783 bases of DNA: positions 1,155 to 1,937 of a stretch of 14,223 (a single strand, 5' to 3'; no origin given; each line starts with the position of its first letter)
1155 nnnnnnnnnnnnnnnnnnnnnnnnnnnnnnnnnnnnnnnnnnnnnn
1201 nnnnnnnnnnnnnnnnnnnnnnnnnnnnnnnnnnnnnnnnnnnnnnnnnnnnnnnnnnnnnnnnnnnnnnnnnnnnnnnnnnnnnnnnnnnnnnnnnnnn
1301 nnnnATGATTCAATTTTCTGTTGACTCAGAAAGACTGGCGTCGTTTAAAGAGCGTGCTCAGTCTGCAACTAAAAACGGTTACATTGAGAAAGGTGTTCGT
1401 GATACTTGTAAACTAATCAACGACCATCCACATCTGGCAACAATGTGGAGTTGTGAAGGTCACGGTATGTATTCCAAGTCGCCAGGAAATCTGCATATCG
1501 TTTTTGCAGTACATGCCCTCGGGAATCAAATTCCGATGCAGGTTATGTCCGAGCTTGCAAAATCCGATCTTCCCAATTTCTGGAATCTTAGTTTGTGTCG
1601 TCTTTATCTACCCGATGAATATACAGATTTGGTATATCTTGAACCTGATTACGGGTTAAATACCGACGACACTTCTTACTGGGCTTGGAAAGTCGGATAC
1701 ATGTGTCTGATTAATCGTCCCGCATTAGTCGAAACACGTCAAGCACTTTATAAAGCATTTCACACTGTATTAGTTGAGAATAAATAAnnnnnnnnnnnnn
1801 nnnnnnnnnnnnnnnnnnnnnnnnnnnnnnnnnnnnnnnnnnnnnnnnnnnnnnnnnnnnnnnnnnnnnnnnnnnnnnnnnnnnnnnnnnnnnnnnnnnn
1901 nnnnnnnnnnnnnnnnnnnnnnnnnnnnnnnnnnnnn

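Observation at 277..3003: Five consecutive genes with no recognisable motif upstream of the structural module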

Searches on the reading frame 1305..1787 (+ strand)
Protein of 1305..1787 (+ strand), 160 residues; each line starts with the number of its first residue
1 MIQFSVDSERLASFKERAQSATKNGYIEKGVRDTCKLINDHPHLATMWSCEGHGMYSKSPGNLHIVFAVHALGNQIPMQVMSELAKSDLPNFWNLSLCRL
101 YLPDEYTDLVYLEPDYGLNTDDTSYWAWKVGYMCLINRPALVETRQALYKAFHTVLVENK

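Call 4: search_protein_families(library=phrogs, proteins=[window:1305-1787:+], max_evalue=0.01)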
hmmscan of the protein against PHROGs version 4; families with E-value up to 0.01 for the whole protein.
window:1305-1787:+ (160 aa): 1 family
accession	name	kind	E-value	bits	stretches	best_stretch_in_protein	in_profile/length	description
phrog_7413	-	unknown function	6.9e-26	92.2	1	5-146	6-143/156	-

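Call 6: search_protein_families(library=pfam, proteins=[window:1305-1787:+], max_evalue=1)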
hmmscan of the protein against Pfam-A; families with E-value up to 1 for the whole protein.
window:1305-1787:+ (160 aa): 1 family
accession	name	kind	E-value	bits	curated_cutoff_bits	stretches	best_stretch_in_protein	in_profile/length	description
PF02676.19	TYW3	-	0.00085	19.2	27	1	11-52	7-48/211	Methyltransferase TYW3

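Call 14: search_solved_structures(query=window:1305-1787:+, max_evalue=10, show_alignments=2)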
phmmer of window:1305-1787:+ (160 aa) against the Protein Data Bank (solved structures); distinct sequences matched with E-value up to 10: 3.
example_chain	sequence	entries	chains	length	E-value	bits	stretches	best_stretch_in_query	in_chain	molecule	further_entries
7awy_A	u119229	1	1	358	0.015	18.3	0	116-144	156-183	Scone-R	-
7awz_A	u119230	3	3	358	0.17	14.9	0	114-144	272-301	Scone-E | SconeE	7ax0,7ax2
3hxj_A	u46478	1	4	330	1.6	11.7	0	114-144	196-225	Pyrrolo-quinoline quinone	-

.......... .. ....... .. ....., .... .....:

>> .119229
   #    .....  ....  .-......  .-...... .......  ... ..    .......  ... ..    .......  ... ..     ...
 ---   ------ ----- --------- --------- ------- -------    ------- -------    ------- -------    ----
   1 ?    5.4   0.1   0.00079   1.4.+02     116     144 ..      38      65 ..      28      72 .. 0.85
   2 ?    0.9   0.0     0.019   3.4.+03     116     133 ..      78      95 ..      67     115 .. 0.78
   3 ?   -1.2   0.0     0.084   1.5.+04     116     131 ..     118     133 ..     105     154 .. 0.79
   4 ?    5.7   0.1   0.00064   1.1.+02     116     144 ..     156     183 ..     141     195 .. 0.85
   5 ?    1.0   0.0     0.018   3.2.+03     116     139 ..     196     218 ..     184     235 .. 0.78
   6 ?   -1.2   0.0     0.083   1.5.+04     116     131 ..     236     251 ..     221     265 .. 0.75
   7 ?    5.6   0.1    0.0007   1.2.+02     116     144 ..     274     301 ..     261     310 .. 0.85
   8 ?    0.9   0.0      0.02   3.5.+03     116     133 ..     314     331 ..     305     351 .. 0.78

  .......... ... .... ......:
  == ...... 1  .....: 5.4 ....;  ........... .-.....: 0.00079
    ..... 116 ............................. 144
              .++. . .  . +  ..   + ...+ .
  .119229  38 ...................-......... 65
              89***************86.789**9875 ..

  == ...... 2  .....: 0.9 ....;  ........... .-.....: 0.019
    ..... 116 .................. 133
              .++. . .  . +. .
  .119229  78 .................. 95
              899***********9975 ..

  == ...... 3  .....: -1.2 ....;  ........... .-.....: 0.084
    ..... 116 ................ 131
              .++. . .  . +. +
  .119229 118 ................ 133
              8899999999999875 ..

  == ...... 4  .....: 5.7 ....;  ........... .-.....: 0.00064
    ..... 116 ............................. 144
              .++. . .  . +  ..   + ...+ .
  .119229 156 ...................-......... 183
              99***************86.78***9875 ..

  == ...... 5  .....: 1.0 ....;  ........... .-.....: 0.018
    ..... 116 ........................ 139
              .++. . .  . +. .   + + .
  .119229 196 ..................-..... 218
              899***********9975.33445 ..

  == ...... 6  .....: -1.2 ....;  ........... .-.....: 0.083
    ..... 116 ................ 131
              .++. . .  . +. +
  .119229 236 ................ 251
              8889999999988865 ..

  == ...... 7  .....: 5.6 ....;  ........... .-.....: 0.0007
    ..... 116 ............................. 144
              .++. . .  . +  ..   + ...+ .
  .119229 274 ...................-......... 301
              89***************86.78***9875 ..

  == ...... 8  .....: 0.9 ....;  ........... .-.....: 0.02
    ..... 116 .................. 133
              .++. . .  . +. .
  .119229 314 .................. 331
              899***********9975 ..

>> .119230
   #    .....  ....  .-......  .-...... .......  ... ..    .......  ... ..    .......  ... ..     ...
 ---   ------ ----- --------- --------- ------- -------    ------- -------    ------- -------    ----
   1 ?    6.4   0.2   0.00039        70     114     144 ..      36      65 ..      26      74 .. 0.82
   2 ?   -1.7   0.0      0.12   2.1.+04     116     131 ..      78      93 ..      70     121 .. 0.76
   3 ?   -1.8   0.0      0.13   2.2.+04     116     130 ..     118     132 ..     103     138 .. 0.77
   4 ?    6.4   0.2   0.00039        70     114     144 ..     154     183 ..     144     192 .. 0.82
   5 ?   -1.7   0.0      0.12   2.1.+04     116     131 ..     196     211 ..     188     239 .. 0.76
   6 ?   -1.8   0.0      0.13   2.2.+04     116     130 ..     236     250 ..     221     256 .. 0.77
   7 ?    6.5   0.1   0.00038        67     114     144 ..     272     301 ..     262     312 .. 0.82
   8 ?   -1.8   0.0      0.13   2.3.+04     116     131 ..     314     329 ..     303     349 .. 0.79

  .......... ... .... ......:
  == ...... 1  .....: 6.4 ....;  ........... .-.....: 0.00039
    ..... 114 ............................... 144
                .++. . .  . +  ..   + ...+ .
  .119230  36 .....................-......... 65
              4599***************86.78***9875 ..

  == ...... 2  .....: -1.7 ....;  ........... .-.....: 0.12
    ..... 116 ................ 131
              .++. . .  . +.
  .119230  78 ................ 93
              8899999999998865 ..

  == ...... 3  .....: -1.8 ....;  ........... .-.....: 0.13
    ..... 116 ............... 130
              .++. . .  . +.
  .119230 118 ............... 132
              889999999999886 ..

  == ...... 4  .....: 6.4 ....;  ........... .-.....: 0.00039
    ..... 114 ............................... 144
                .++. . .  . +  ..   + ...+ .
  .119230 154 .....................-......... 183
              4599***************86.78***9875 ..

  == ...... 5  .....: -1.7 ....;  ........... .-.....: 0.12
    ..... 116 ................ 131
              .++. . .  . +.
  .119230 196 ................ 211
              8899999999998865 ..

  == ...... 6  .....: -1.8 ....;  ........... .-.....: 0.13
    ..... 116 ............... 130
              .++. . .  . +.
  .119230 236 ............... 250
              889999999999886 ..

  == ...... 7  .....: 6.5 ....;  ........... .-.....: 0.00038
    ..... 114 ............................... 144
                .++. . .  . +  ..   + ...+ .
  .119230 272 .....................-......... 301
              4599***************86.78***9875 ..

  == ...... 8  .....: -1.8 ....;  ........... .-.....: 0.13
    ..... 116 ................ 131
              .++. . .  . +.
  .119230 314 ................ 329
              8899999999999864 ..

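Call 43: find_homologous_proteins(query=window:1305-1787:+, max_evalue=0.001)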
Query window:1305-1787:+ (160 aa): 6 proteins with E <= 0.001 among 15 candidates.
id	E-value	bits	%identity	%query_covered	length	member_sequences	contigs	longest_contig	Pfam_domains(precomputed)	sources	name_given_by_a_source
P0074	1.4e-100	352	93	100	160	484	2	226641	-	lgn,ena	-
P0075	2.0e-92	325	86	100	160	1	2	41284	-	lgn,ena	-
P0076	5.1e-92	324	86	100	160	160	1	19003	-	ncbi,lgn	ncbi:TPA: hypothetical protein ACQFDA_004230 [Escherichia coli]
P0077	1.2e-61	225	91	66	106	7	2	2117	-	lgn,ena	-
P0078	8.7e-44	167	84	57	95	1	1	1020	-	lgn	-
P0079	5.6e-34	135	98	39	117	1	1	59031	-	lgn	-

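Call 47: search_solved_structures(query=A3, max_evalue=10, show_alignments=3)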
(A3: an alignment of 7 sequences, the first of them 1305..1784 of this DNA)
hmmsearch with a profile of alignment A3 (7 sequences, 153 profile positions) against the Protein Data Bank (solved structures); distinct sequences matched with E-value up to 10: 2.
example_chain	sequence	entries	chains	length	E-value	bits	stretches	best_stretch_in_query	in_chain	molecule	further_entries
8bcq_A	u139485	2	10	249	0.6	13.4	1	23-53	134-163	Glutamate--tRNA ligase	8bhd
7vf4_A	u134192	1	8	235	1.1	12.5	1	88-146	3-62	Vps75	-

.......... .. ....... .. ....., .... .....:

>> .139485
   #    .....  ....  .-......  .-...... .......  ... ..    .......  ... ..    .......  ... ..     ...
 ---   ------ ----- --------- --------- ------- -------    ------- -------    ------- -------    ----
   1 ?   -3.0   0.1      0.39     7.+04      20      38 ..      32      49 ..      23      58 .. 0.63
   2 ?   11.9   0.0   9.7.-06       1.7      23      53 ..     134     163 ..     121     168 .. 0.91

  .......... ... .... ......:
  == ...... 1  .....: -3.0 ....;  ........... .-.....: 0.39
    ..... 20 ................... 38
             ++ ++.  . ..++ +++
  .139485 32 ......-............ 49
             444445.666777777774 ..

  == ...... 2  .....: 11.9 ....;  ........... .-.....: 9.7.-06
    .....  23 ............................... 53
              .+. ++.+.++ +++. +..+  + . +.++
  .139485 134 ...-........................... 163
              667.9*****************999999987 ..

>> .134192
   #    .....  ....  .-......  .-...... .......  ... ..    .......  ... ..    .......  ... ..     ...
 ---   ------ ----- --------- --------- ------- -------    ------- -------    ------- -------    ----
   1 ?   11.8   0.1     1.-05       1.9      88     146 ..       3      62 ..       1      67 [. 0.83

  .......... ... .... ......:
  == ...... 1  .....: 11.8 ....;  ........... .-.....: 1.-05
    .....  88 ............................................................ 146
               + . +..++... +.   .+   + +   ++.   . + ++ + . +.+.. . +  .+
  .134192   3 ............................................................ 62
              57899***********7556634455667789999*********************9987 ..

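Call 48: search_protein_families(library=pfam, alignment_id=A3, max_evalue=1)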
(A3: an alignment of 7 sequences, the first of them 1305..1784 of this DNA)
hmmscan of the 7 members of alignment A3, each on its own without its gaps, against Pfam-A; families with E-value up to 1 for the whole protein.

A. member 1, window:1305-1784:+ (160 aa): 1 family
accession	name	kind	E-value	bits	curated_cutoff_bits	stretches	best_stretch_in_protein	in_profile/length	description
PF02676.19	TYW3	-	0.00085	19.2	27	1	11-52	7-48/211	Methyltransferase TYW3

B. families by the number of members that match (of 7 scanned): 1 family
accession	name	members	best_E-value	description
PF02676.19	TYW3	3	0.00085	Methyltransferase TYW3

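Call 58: predict_structure(alignment_id=A4)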
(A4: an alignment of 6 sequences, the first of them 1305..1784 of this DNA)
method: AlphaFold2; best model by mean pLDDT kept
length: 160 residues; sequences in the alignment: 6
mean_pLDDT: 38.1   pTM: 0.31
mean pLDDT of the five models: 38.1, 35.3, 34.9, 33.7, 32.9
residues with pLDDT >= 90: 0; 70-90: 0; 50-70: 19; < 50: 141
segments of 3 or more residues with pLDDT < 50: 1-28, 41-44, 50-55, 59-160
pLDDT, mean of each block of 10 residues (from residue 1): 31 42 44 54 51 48 37 34 36 29 29 31 39 36 38 31
secondary structure, 60 per line:
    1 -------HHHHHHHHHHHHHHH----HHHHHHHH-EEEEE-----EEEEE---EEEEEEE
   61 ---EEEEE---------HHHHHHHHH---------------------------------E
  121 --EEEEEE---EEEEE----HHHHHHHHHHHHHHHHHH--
elements in order: H8-22 H27-34 E36-40 E46-50 E54-60 E64-68 H78-86 E123-128 E132-136 H141-158

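Call 61: search_protein_families(library=padloc, proteins=[window:1305-1787:+], max_evalue=0.1)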
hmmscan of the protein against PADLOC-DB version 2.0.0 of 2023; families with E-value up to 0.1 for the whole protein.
window:1305-1787:+ (160 aa): 0 families

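Call 62: search_protein_families(library=ncbifam, proteins=[window:1305-1787:+], max_evalue=0.1)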
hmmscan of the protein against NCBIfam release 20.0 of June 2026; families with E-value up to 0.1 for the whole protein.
window:1305-1787:+ (160 aa): 0 families

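Call 64: search_protein_representatives(protein=window:1305-1784:+)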
Query: 160 residues. Proteins with E-value up to 0.001 (for the whole library): 12; up to 1e-10: 6; up to 1e-30: 4. The best 12 are listed.
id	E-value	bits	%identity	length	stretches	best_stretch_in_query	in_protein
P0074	4.4e-101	351.7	93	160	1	1-160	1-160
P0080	4.8e-35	137.0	90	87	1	1-68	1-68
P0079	1.8e-34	135.2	94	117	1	1-66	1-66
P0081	1.7e-31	125.5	46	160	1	6-156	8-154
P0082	4.0e-26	108.0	44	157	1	10-151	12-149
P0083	3.3e-19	85.5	44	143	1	5-152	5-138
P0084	8.2e-09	51.7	36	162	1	4-132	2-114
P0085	2.1e-07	47.2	41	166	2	1-56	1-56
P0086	2.5e-07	46.9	53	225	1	6-54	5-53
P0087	3.0e-05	40.2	40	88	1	44-112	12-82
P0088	1.0e-04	38.4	26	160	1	8-136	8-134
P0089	1.2e-04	38.2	31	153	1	1-93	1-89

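Call 67: search_solved_structures(query=A5, max_evalue=10, show_alignments=3)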
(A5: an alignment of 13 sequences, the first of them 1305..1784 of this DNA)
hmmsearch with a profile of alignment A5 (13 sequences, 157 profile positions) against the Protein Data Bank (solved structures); distinct sequences matched with E-value up to 10: 1.
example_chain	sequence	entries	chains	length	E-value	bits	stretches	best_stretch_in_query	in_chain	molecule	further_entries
2qg3_A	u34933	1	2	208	0.59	13.7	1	11-55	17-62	UPF0130 protein AF_2059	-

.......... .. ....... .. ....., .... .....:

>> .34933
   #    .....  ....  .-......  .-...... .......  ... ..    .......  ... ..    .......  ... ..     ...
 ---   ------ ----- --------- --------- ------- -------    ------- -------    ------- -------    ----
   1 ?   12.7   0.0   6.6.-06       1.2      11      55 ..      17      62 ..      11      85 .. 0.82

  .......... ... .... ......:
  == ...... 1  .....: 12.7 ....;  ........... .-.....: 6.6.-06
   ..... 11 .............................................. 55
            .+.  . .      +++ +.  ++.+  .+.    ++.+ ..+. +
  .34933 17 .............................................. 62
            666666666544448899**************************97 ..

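Call 68: search_protein_families(library=pfam, alignment_id=A5, max_evalue=1)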
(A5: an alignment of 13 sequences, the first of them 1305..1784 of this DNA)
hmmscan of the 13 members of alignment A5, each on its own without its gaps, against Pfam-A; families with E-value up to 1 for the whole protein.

A. member 1, window:1305-1784:+ (160 aa): 1 family
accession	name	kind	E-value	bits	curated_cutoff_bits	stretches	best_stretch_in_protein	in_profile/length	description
PF02676.19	TYW3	-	0.00085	19.2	27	1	11-52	7-48/211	Methyltransferase TYW3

B. families by the number of members that match (of 13 scanned): 4 families
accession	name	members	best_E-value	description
PF02676.19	TYW3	7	0.00013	Methyltransferase TYW3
PF03863.18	Phage_mat-A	1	0.046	Phage maturation protein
PF18059.6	Csd3_N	1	0.059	Csd3 N-terminal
PF00596.27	Aldolase_II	1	0.18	Class II Aldolase and Adducin N-terminal domain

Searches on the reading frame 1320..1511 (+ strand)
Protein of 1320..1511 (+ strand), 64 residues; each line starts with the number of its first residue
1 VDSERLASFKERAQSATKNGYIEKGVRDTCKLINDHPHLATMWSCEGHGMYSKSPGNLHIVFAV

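Call 51: search_solved_structures(query=window:1320-1511:+, max_evalue=10, show_alignments=3)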
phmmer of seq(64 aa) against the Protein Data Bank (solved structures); distinct sequences matched with E-value up to 10: 1.
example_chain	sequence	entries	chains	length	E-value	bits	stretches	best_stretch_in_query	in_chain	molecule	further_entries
4x0n_B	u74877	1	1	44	1.2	12.9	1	19-55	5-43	Helianthamide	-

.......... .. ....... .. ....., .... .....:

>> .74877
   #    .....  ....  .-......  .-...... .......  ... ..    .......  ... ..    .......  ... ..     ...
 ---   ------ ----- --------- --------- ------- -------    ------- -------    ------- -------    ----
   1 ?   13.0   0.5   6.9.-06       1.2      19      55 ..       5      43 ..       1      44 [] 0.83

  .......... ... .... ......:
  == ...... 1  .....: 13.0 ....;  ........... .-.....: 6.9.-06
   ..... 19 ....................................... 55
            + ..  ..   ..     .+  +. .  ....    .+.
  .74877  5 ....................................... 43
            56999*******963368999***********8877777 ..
